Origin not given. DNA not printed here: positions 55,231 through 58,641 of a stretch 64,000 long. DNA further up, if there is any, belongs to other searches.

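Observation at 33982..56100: Dispersed G-rich hexamer repeat (GGGCAR)n: four copies, all in the same orientation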

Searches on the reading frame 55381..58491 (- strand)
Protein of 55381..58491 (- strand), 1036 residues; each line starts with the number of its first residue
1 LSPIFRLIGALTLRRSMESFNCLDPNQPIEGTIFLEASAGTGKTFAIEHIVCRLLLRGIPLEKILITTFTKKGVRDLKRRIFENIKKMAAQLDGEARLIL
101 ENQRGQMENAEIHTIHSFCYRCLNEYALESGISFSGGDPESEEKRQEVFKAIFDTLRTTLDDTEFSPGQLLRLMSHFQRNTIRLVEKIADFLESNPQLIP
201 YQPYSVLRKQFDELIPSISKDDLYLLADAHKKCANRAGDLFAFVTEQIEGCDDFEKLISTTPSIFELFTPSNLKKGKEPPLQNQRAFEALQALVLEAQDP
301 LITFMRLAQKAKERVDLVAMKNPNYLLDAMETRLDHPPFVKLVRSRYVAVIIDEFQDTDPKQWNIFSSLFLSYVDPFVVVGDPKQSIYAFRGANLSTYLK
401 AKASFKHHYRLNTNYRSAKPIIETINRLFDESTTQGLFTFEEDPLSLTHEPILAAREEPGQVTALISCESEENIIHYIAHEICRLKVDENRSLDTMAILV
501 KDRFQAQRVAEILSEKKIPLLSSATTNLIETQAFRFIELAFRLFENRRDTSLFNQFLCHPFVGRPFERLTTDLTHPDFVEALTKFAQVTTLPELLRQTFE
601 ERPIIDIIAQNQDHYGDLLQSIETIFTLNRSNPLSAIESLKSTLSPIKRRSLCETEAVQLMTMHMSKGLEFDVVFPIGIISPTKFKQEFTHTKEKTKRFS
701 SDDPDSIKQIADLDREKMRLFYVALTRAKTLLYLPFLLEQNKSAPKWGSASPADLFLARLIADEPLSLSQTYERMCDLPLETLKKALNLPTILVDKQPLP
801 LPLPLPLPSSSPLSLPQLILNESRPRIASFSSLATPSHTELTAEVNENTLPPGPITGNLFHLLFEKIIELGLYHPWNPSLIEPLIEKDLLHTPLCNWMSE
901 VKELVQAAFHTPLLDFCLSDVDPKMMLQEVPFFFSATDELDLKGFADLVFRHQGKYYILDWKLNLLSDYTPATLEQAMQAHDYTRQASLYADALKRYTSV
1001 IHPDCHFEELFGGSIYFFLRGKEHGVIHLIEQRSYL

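Call 11: search_protein_families(library=pfam, proteins=[window:55381-58491:-])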
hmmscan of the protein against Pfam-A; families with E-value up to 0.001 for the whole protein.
window:55381-58491:- (1036 aa): 6 families
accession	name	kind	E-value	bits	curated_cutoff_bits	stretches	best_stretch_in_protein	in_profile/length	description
PF00580.27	UvrD-helicase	-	1.2e-46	160.1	23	1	27-406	10-271/271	UvrD/REP helicase N-terminal domain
PF13361.12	UvrD_C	-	4.4e-31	109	25.6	2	409-563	1-141/350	UvrD-like helicase C-terminal domain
PF13245.12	AAA_19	-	3e-14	53.8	25.1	1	31-391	12-134/134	AAA domain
PF13538.12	UvrD_C_2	-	1e-07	32.1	27.4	0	714-734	31-51/52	UvrD-like helicase C-terminal domain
PF12705.13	PDDEXK_1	-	5.1e-06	27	22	1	854-1019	35-189/247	PD-(D/E)XK nuclease superfamily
PF01443.25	Viral_helicase1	-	5.2e-06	26.9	21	0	347-447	60-159/228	Viral superfamily 1 RNA helicase core domain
